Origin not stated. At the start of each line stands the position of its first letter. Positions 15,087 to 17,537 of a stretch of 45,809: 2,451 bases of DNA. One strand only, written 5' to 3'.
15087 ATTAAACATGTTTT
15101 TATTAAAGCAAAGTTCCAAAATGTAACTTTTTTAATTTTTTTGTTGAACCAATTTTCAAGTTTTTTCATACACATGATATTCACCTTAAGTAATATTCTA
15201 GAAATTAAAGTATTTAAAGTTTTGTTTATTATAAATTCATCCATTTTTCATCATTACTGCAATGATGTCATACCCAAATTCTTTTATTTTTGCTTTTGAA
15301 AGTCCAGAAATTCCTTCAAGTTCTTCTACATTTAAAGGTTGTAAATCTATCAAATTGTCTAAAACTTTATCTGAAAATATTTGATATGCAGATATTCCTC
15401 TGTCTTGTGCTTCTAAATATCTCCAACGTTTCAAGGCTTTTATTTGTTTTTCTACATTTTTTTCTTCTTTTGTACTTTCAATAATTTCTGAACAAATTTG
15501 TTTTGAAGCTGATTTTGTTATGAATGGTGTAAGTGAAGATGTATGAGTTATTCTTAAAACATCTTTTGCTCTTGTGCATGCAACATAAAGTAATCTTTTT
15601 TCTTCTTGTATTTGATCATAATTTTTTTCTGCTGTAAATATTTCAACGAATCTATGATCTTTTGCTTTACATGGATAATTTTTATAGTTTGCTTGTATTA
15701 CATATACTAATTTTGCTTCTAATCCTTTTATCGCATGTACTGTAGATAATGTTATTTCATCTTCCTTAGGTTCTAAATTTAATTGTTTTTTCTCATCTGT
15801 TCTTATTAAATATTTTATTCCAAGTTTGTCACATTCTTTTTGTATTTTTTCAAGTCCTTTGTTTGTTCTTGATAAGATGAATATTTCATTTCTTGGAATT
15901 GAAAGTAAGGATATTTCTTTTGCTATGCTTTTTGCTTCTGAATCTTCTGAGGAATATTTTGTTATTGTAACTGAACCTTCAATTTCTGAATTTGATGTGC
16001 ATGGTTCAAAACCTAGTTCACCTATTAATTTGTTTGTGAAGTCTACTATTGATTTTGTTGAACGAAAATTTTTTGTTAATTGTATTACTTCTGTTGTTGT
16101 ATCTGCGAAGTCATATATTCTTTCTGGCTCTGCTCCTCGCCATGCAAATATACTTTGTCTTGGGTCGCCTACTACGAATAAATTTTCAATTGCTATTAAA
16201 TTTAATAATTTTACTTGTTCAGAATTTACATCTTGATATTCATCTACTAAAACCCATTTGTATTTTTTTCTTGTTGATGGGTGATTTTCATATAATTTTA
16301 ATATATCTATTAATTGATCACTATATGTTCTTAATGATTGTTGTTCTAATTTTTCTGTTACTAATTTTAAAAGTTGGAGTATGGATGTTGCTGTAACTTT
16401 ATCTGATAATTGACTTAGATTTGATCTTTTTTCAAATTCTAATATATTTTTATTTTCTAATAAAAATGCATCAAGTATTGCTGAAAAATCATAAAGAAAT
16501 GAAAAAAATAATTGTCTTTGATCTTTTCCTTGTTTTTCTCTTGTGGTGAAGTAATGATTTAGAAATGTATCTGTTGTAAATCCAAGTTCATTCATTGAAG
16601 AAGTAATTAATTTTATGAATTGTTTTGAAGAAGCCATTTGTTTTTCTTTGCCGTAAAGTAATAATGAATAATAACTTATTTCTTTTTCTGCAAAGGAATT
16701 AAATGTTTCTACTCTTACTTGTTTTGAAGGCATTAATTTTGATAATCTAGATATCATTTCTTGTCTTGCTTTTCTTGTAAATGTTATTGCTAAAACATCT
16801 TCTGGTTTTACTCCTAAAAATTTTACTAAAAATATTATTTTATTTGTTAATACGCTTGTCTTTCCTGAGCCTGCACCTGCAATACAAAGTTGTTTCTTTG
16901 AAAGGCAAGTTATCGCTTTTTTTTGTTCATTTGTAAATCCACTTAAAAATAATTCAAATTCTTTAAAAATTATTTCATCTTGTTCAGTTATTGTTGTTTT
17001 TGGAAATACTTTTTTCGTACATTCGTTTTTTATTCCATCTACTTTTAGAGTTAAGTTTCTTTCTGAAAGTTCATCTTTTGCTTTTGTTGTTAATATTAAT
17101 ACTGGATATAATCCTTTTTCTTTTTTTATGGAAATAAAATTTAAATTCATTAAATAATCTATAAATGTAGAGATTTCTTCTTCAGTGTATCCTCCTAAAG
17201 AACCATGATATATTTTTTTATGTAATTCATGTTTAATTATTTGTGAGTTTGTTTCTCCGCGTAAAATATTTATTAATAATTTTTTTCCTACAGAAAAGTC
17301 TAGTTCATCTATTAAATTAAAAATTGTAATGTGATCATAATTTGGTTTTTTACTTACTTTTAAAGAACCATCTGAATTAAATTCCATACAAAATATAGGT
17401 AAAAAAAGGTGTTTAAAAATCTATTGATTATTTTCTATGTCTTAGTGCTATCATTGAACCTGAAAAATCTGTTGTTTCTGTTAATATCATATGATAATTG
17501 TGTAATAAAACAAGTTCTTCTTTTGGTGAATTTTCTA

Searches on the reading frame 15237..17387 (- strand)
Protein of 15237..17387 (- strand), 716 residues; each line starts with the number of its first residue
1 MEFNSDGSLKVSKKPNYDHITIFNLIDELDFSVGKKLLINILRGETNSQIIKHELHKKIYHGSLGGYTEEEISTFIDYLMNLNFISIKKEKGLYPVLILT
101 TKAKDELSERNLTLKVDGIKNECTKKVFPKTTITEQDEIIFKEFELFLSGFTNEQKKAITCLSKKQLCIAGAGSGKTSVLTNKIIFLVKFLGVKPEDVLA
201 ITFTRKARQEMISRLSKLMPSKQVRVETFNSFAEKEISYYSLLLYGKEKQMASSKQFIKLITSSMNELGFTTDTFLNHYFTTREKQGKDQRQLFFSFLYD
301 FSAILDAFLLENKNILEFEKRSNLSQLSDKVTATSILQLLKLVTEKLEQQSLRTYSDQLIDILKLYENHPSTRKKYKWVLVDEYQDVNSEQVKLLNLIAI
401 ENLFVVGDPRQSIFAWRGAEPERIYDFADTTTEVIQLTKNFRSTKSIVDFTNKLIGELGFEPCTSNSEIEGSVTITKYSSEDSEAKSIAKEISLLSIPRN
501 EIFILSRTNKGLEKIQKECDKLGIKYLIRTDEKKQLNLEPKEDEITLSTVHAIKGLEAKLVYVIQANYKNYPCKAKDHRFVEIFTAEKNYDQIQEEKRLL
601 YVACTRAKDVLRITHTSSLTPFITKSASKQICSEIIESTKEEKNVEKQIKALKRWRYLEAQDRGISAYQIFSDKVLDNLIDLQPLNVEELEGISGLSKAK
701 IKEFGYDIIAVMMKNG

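Call 24: search_protein_families(library=pfam, proteins=[window:15237-17387:-], max_evalue=0.001)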
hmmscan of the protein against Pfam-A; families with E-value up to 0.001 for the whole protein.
window:15237-17387:- (716 aa): 8 families
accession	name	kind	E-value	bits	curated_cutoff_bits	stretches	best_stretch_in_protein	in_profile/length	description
PF00580.27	UvrD-helicase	-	6.3e-47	160.9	23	1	152-429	2-268/271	UvrD/REP helicase N-terminal domain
PF13361.12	UvrD_C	-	5.3e-26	92.3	25.6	2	531-617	276-349/350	UvrD-like helicase C-terminal domain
PF13245.12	AAA_19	-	7.3e-17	62.2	25.1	1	155-414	1-131/134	AAA domain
PF00570.28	HRDC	-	4.3e-15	55.9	23.8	1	648-711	4-67/68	HRDC domain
PF09382.16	RQC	-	9.5e-13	48.4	23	1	21-117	13-108/114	RQC domain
PF01443.25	Viral_helicase1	-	1.5e-09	38.4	21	1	360-613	44-226/228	Viral superfamily 1 RNA helicase core domain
PF13538.12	UvrD_C_2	-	2.4e-08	34.2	27.4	0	546-572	3-29/52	UvrD-like helicase C-terminal domain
PF13604.12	AAA_30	-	0.00024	21.4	27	0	361-444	81-157/191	AAA domain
